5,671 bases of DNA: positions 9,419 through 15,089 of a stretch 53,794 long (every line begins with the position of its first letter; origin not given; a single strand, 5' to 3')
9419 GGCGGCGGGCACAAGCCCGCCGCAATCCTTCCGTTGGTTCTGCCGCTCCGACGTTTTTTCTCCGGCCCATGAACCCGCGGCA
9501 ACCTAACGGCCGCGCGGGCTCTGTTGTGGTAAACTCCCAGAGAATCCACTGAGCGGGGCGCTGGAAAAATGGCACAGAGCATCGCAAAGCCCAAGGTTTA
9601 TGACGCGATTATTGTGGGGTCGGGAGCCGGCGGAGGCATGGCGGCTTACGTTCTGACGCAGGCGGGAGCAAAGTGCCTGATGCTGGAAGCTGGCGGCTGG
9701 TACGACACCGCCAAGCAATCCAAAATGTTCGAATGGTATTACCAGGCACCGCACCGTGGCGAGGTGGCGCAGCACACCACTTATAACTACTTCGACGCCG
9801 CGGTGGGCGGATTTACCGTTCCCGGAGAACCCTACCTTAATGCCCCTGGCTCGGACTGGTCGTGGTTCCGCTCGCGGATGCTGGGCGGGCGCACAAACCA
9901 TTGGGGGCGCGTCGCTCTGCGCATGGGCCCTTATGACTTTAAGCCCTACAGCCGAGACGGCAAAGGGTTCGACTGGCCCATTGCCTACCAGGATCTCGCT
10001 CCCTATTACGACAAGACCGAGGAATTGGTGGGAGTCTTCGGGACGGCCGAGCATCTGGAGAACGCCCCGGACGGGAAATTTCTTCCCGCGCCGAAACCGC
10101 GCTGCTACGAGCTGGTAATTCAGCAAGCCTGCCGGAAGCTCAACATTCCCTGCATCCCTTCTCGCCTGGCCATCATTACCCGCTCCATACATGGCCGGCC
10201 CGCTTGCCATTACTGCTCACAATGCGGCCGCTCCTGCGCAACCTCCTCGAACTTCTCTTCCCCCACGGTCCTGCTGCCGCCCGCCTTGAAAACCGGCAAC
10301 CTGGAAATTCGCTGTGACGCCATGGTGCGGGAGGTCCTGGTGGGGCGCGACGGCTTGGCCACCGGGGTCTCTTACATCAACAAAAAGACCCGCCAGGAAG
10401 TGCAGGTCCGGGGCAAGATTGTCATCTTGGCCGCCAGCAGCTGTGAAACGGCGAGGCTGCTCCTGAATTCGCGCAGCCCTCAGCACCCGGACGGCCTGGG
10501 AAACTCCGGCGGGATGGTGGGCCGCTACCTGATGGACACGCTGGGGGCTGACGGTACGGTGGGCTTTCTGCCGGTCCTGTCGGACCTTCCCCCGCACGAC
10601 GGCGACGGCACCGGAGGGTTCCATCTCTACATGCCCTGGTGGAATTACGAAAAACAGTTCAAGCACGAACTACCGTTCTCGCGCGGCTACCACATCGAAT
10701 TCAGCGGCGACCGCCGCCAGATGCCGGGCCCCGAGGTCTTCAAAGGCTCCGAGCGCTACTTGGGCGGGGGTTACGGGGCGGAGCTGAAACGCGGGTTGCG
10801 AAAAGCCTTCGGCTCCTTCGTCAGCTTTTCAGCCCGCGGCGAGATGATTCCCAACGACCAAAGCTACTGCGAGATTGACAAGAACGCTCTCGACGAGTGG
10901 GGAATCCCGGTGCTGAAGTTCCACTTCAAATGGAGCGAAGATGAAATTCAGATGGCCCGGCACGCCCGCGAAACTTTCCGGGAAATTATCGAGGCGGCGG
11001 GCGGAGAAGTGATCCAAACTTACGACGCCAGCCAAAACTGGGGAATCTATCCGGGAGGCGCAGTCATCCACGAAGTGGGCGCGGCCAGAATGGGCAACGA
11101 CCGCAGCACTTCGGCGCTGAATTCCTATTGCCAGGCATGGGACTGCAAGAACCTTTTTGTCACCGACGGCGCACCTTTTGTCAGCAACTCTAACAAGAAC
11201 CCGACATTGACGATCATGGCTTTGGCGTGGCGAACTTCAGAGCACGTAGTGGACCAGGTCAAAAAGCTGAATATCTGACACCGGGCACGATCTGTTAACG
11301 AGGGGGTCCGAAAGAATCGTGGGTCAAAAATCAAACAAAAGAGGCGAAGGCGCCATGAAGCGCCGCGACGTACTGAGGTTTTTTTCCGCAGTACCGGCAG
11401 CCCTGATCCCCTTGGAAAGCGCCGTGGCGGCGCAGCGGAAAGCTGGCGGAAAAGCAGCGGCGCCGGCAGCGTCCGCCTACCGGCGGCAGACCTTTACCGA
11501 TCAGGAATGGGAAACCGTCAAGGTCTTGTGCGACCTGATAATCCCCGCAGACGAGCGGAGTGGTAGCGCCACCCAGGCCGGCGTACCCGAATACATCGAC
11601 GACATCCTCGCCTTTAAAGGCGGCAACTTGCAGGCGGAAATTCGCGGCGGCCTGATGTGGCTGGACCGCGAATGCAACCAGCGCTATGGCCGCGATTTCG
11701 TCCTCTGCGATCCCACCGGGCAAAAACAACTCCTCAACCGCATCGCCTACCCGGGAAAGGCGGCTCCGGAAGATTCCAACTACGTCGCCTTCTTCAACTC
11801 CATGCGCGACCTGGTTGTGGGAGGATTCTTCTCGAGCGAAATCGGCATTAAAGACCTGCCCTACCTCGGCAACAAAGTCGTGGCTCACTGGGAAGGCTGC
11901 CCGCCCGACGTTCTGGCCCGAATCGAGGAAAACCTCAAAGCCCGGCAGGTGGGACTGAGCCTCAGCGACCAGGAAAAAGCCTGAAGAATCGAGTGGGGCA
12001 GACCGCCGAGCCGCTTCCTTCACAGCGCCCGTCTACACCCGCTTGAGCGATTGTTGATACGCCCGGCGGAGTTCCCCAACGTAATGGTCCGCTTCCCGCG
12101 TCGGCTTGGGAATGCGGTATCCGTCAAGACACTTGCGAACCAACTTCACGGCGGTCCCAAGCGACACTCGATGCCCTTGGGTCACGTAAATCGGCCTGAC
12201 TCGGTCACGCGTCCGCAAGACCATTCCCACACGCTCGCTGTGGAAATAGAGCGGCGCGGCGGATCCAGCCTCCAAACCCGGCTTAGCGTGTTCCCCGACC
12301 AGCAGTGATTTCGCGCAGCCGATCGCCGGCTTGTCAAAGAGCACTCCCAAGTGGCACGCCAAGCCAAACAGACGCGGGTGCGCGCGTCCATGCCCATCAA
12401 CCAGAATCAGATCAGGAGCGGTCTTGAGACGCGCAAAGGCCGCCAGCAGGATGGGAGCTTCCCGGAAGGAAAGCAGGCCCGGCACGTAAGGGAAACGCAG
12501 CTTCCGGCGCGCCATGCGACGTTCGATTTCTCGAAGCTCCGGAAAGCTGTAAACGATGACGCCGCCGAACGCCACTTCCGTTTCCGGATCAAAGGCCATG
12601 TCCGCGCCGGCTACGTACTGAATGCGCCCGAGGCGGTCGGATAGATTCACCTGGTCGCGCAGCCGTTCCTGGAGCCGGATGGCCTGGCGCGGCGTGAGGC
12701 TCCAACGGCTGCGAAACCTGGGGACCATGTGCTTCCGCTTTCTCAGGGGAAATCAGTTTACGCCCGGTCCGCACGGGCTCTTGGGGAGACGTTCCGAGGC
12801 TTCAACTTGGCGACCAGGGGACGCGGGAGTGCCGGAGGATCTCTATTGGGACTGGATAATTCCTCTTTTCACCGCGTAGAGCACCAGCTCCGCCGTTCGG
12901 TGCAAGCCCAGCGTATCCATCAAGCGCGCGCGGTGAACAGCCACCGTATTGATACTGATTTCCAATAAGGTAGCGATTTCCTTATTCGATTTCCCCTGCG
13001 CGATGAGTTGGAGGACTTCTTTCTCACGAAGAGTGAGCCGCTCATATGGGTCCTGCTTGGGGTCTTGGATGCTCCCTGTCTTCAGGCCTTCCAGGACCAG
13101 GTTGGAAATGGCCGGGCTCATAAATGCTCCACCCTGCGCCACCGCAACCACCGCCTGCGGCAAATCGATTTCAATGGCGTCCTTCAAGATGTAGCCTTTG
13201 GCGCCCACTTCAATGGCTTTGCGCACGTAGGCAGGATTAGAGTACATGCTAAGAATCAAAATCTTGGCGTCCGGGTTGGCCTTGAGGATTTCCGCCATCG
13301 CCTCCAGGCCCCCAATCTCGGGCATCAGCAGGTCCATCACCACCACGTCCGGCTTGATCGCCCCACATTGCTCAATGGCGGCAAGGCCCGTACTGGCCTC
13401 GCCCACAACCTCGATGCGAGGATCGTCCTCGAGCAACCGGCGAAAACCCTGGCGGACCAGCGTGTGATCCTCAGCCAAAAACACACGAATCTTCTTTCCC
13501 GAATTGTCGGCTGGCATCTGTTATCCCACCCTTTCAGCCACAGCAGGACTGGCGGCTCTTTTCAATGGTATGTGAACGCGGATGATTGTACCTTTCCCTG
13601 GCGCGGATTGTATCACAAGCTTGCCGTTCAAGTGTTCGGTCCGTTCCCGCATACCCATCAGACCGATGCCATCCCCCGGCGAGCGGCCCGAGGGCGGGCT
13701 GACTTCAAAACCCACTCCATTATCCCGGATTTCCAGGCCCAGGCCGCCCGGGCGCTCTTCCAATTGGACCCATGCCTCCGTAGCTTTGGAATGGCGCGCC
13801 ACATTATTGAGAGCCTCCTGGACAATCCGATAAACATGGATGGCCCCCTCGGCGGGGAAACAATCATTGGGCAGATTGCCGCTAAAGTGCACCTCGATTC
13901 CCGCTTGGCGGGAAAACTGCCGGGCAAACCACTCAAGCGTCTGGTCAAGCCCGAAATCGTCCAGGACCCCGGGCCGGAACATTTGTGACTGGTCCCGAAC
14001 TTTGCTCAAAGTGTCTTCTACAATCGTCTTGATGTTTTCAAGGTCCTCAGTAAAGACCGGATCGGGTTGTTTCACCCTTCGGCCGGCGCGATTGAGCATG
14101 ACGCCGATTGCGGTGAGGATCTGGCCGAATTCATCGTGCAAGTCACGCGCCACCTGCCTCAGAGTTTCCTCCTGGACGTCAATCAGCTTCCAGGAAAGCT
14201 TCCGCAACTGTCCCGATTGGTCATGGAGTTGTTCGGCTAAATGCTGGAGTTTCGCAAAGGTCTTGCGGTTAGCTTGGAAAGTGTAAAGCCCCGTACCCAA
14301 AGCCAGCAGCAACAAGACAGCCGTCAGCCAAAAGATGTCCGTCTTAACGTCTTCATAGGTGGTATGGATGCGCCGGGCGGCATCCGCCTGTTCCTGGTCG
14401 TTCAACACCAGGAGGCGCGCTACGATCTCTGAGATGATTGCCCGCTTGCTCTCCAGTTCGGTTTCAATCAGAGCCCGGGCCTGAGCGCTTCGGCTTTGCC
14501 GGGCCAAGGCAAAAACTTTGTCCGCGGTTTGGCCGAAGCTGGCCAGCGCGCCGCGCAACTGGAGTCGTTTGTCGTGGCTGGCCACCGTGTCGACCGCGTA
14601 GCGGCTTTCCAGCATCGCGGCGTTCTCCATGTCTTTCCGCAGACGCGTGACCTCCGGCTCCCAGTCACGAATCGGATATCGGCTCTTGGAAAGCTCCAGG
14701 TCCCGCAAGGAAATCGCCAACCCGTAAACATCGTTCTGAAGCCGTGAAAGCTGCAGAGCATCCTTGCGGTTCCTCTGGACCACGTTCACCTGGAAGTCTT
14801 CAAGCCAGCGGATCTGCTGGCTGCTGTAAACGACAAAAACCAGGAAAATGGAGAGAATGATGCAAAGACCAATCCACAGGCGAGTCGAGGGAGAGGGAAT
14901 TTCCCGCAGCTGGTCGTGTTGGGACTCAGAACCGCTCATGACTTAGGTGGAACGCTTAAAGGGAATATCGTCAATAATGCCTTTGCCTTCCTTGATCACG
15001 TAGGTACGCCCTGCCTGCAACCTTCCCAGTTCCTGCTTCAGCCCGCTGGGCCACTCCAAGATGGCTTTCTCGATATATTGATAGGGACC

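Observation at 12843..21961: Divergent CRTAC1 / pentahaem-TPR / CRTAC1 locus linked to a NarL-type two-component system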

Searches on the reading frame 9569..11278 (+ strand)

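Call 40: search_protein_families(library=pfam, proteins=[window:9569-11278:+], max_evalue=0.00001)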
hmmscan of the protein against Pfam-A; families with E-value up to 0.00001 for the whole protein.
window:9569-11278:+ (569 aa): 2 families
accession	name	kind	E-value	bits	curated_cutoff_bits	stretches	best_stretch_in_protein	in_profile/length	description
PF05199.19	GMC_oxred_C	-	1.3e-21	78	24.6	1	432-553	3-139/139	GMC oxidoreductase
PF00732.25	GMC_oxred_N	-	3.3e-13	50.4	23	1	99-308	21-207/218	GMC oxidoreductase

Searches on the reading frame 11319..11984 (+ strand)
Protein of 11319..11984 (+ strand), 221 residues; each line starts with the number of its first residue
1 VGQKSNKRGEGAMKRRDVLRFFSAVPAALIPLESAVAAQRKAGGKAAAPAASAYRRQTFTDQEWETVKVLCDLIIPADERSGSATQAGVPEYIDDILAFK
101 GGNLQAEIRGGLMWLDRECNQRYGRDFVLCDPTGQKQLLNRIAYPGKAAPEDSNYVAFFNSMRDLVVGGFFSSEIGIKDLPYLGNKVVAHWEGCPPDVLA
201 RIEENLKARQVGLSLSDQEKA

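Call 40: search_protein_families(library=pfam, proteins=[window:11319-11984:+], max_evalue=0.00001)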
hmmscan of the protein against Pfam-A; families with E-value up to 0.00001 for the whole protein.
window:11319-11984:+ (221 aa): 1 family
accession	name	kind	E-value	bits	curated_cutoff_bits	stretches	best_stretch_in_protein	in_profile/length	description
PF13618.11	Gluconate_2-dh3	-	1.5e-31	109.9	23.4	1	61-188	1-131/135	Gluconate 2-dehydrogenase subunit 3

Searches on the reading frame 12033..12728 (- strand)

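Call 40: search_protein_families(library=pfam, proteins=[window:12033-12728:-], max_evalue=0.00001)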
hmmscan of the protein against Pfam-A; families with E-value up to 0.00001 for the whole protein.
window:12033-12728:- (231 aa): 1 family
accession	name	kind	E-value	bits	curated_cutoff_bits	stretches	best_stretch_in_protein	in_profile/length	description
PF04493.20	Endonuclease_5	-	1.3e-70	237.6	23.4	1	22-215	2-198/198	Endonuclease V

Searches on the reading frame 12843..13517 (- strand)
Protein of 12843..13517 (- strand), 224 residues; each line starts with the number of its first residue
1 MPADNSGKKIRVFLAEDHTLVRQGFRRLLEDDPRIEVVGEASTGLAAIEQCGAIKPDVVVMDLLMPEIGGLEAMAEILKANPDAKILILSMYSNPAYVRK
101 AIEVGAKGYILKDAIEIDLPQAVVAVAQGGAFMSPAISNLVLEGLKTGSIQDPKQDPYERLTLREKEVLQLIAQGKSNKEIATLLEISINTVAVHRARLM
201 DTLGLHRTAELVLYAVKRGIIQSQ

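Call 3: search_protein_families(library=pfam, proteins=[window:12843-13517:-], max_evalue=0.01)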
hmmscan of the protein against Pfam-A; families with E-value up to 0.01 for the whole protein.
window:12843-13517:- (224 aa): 5 families
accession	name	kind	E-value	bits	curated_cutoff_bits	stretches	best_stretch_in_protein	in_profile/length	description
PF00072.30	Response_reg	-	1.4e-24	86.8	30.2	1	12-123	1-110/111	Response regulator receiver domain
PF00196.25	GerE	-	1.1e-17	63.8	23.5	1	160-215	2-57/57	Bacterial regulatory proteins, luxR family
PF08281.18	Sigma70_r4_2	-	5.3e-07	29.6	25.7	1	159-199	9-50/54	Sigma-70, region 4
PF13384.12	HTH_23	-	0.00036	20.7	24.6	1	167-198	9-40/50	Homeodomain-like domain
PF13936.12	HTH_38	-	0.0015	18.6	27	1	158-193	2-38/44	Helix-turn-helix domain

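Call 4: search_protein_families(library=ncbifam, proteins=[window:12843-13517:-], max_evalue=0.01)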
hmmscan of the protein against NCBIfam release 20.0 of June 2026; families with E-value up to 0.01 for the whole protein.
window:12843-13517:- (224 aa): 89 families (the best 25 are shown)
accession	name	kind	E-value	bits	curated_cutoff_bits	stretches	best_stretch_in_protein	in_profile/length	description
NF052445.1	RespRegMctR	equivalog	1.5e-53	181.3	300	1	9-220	1-204/205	two-component system response regulator MctR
NF011896.0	PRK15369.1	equivalog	1.7e-45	155.2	242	1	8-221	2-210/211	two component system response regulator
NF007018.1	PRK09483.1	equivalog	5.6e-45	153.6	280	1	10-223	2-211/217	UvrY/SirA/GacA family response regulator transcription factor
NF047785.1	respo_reg_MadR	equivalog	4e-43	147.2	300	1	10-221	1-209/209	MadR family response regulator transcription factor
NF007935.0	PRK10651.1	equivalog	8.5e-42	142.8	250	1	8-217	5-212/216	two-component system response regulator NarL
NF007708.0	PRK10403.1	equivalog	1.7e-39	135.5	343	1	10-220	7-214/215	nitrate/nitrite response regulator protein NarP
NF007685.0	PRK10360.1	equivalog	6.7e-32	110.9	258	1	10-212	2-189/196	response regulator transcription factor UhpA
NF008098.0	PRK10840.1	equivalog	1.7e-26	93.1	235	1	9-214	3-204/216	response regulator transcription factor RcsB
NF007419.0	PRK09958.1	equivalog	2.8e-24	85.8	251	1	14-217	5-200/204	acid-sensing system DNA-binding response regulator EvgA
NF007403.0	PRK09935.1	equivalog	6.8e-23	81.4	271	1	11-217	5-206/210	fimbria biosynthesis transcriptional regulator FimZ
NF001965.0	PRK00742.1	subfamily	3.5e-22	79.1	293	1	8-118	2-113/357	chemotaxis-specific protein-glutamate methyltransferase CheB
NF041367.1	CheY_Halo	equivalog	1e-19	71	200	1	12-119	1-106/114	chemotaxis protein CheY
NF009206.0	PRK12555.1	subfamily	3.2e-19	69.1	342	1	10-116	1-108/340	chemotaxis-specific protein-glutamate methyltransferase CheB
NF040749.1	tetrathio_RR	equivalog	2.6e-17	63.2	290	1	14-212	4-185/191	tetrathionate respiration response regulator TtrR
NF006900.1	PRK09390.1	equivalog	4.9e-17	62.1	255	1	9-217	4-199/203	response regulator FixJ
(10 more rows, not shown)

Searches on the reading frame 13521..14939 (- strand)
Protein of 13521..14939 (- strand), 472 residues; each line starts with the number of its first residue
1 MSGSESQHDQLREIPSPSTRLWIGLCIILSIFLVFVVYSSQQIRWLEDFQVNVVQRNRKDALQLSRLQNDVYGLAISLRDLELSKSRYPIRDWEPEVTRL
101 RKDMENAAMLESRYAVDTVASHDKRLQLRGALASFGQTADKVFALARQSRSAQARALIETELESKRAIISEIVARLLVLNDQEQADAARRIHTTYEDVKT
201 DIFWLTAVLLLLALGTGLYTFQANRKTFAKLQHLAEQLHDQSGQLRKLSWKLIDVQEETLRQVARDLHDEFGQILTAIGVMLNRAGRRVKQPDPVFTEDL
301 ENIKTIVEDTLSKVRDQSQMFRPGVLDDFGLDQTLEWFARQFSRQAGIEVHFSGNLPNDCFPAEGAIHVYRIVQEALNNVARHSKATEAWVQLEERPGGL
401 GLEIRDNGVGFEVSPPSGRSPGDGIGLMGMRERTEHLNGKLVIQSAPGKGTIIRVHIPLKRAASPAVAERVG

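Call 3: search_protein_families(library=pfam, proteins=[window:13521-14939:-], max_evalue=0.01)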
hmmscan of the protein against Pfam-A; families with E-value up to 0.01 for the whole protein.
window:13521-14939:- (472 aa): 4 families
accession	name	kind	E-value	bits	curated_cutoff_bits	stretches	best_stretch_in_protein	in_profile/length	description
PF02518.31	HATPase_c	-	2.7e-16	60.4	26.4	1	367-460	4-110/111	Histidine kinase-, DNA gyrase B-, and HSP90-like ATPase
PF07730.19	HisKA_3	-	7.3e-12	46.1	24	1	262-325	4-67/68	Histidine kinase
PF13581.12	HATPase_c_2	-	0.00044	20.7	27.4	1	365-433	28-108/127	Histidine kinase-like ATPase domain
PF12729.13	4HB_MCP_1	-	0.0016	18.5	27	1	19-183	6-169/181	Four helix bundle sensory module for signal transduction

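Call 4: search_protein_families(library=ncbifam, proteins=[window:13521-14939:-], max_evalue=0.01)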
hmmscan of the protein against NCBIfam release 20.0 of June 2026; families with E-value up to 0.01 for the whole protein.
window:13521-14939:- (472 aa): 17 families
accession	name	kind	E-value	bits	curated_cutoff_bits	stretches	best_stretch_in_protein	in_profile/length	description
NF052443.1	SensHisKinMctS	equivalog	8.4e-46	156.2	700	1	194-460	191-449/457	two-component system sensor histidine kinase MctS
NF008649.0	PRK11644.1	equivalog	1.3e-35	123.1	408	1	229-459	273-496/499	signal transduction histidine-protein kinase/phosphatase UhpB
NF008184.0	PRK10935.1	equivalog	1.7e-26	93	553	1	262-460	366-560/565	nitrate/nitrite two-component system sensor histidine kinase NarQ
NF052531.1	Strep_LiaS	equivalog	1.1e-24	87.3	450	1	229-459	105-327/328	envelope stress sensor histidine kinase LiaS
NF007896.0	PRK10600.1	equivalog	4e-24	85.2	578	1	261-457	392-583/598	nitrate/nitrite two-component system sensor histidine kinase NarX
NF047786.1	his_kin_MadS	equivalog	1.4e-14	54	500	1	225-458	191-434/434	MadS family sensor histidine kinase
NF047322.1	HK_morpho_MacS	equivalog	7.2e-13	48.5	300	1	263-458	186-367/367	MacS family sensor histidine kinase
NF008298.1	PRK11086.1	subfamily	1.8e-05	23.4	520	1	373-461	432-527/529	DcuS/MalK family sensor histidine kinase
NF040691.1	MtrAB_MtrB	equivalog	0.00017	20.7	450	1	340-461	360-494/507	MtrAB system histidine kinase MtrB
TIGR02916.1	PEP_his_kin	equivalog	0.00021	20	300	1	372-458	587-679/679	XrtA/PEP-CTERM system histidine kinase PrsK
NF046044.1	PnpS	equivalog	0.00069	18.7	400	0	329-458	245-390/390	two-component system histidine kinase PnpS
NF010411.0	PRK13837.1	equivalog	0.00078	17.5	647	1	419-466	635-682/828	two-component system VirA-like sensor kinase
NF008468.0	PRK11360.1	equivalog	0.00079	17.9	646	1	287-463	428-612/616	two-component system sensor histidine kinase AtoS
NF011874.0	PRK15347.1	equivalog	0.00097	17.3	852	1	419-466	574-621/921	two component system sensor kinase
NF038334.1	malate_HK_MalK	exception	0.0015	17.3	800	0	345-461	401-527/533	malate sensor histidine kinase MalK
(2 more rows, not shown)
